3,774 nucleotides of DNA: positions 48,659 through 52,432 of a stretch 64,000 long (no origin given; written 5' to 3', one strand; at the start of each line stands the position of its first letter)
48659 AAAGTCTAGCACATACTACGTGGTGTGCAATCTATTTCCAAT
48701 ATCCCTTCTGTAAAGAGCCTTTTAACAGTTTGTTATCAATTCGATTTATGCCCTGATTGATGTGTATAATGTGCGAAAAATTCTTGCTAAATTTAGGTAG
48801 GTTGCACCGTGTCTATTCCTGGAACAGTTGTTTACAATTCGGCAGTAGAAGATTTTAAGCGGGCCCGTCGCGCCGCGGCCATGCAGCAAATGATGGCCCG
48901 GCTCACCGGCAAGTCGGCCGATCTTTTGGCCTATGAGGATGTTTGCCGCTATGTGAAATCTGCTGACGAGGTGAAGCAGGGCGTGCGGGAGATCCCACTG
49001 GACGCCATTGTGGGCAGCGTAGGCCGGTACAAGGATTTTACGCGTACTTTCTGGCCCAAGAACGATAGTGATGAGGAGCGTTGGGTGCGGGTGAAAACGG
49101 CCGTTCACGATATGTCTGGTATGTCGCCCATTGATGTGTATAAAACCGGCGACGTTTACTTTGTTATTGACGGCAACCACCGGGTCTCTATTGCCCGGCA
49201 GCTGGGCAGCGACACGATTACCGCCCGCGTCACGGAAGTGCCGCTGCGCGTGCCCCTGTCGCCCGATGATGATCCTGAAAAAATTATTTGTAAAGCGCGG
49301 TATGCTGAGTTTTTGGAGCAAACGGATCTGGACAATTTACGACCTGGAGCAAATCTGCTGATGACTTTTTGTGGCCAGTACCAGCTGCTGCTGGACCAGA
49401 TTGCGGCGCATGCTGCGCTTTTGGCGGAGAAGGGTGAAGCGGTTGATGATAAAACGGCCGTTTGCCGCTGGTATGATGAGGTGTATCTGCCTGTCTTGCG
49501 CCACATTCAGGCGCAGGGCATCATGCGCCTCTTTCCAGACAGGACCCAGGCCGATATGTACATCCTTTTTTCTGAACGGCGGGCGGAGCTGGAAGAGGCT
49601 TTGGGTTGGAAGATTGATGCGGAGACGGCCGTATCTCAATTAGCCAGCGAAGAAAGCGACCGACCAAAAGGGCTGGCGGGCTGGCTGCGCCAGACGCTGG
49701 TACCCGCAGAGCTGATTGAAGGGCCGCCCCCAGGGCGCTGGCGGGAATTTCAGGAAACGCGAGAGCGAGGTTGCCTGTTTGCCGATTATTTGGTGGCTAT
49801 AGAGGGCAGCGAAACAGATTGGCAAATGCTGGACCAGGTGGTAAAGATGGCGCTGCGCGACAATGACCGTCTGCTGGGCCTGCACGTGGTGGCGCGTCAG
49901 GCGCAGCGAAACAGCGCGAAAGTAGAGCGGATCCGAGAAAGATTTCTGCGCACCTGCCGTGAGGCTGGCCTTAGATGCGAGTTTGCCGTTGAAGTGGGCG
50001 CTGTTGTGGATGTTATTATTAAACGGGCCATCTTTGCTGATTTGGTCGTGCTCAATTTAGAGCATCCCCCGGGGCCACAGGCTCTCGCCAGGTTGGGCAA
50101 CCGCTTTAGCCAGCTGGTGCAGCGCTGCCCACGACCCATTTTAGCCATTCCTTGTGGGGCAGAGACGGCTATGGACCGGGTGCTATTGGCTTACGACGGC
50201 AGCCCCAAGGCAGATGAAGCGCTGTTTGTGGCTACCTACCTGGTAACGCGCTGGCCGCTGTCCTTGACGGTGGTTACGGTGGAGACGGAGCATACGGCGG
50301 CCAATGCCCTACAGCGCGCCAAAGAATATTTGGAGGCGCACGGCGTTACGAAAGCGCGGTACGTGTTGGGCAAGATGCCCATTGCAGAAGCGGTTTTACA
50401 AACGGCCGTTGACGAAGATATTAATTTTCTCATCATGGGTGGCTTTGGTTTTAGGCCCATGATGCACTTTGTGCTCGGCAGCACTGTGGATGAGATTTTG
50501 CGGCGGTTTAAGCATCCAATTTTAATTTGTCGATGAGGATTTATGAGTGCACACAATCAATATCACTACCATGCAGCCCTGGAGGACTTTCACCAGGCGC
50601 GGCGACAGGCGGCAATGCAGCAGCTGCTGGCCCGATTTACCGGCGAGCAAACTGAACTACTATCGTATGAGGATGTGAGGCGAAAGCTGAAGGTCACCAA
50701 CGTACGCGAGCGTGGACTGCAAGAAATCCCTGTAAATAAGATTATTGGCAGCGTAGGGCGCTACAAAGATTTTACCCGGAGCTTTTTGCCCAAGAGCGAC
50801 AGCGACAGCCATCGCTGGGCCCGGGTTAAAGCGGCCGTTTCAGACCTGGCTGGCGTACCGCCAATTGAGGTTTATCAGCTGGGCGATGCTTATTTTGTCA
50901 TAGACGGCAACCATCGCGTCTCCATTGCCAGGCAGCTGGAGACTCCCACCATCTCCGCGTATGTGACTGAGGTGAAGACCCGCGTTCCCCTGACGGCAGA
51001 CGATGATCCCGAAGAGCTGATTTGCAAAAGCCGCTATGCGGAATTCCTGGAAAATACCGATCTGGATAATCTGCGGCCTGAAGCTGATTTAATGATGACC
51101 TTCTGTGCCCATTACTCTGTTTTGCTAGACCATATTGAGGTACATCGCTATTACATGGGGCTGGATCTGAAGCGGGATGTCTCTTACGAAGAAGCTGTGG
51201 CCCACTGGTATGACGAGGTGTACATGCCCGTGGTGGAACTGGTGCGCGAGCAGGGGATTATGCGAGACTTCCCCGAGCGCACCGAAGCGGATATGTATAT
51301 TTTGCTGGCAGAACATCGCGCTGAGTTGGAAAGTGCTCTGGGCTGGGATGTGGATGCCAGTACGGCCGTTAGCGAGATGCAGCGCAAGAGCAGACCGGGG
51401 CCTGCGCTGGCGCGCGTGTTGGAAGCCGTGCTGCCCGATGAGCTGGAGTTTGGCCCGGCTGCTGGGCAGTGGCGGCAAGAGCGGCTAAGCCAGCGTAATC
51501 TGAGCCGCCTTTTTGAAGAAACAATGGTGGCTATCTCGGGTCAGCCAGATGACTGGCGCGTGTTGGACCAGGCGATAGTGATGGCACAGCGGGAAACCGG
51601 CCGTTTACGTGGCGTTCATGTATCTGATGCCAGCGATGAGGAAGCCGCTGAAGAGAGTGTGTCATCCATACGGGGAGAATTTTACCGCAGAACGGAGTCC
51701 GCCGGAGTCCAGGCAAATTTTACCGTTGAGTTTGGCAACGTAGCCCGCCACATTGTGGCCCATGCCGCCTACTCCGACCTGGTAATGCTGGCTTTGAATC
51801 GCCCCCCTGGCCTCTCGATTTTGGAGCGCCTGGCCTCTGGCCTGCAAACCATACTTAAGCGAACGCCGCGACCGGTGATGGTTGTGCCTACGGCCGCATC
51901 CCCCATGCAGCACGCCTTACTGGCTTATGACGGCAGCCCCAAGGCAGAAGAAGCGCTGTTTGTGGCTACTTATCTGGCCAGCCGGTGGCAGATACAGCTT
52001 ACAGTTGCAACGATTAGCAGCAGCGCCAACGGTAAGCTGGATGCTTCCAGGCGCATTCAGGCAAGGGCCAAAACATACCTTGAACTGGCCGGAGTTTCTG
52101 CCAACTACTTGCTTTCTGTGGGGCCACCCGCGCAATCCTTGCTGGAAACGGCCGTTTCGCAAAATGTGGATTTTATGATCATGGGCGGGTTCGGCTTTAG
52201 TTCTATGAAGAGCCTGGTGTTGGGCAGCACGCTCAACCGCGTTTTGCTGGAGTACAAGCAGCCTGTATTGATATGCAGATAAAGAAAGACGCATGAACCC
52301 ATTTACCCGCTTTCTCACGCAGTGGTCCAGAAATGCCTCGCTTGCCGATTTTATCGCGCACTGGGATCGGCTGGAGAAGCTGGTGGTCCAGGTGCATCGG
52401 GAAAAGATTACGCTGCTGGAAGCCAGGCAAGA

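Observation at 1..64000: Highly iterated palindrome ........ saturates both chromosome and prophage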

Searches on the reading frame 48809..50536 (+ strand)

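Call 5: search_protein_families(library=ncbifam, proteins=[window:48809-50536:+])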
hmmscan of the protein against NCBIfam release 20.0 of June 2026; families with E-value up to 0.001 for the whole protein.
window:48809-50536:+ (575 aa): 0 families

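Call 43: search_protein_families(library=pfam, proteins=[window:48809-50536:+], max_evalue=0.0001)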
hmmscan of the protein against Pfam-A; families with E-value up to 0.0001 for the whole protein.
window:48809-50536:+ (575 aa): 1 family
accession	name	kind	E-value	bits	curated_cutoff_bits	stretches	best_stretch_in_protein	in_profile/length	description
PF00582.32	Usp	-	2.3e-18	67.5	24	1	497-575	63-141/141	Universal stress protein family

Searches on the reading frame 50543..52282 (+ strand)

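Call 5: search_protein_families(library=ncbifam, proteins=[window:50543-52282:+])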
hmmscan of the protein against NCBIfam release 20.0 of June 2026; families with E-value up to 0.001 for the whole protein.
window:50543-52282:+ (579 aa): 0 families

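Call 43: search_protein_families(library=pfam, proteins=[window:50543-52282:+], max_evalue=0.0001)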
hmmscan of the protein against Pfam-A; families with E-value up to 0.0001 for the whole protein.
window:50543-52282:+ (579 aa): 1 family
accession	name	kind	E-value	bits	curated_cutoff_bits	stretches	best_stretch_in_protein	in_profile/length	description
PF00582.32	Usp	-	1.3e-23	84.5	24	2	456-579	3-141/141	Universal stress protein family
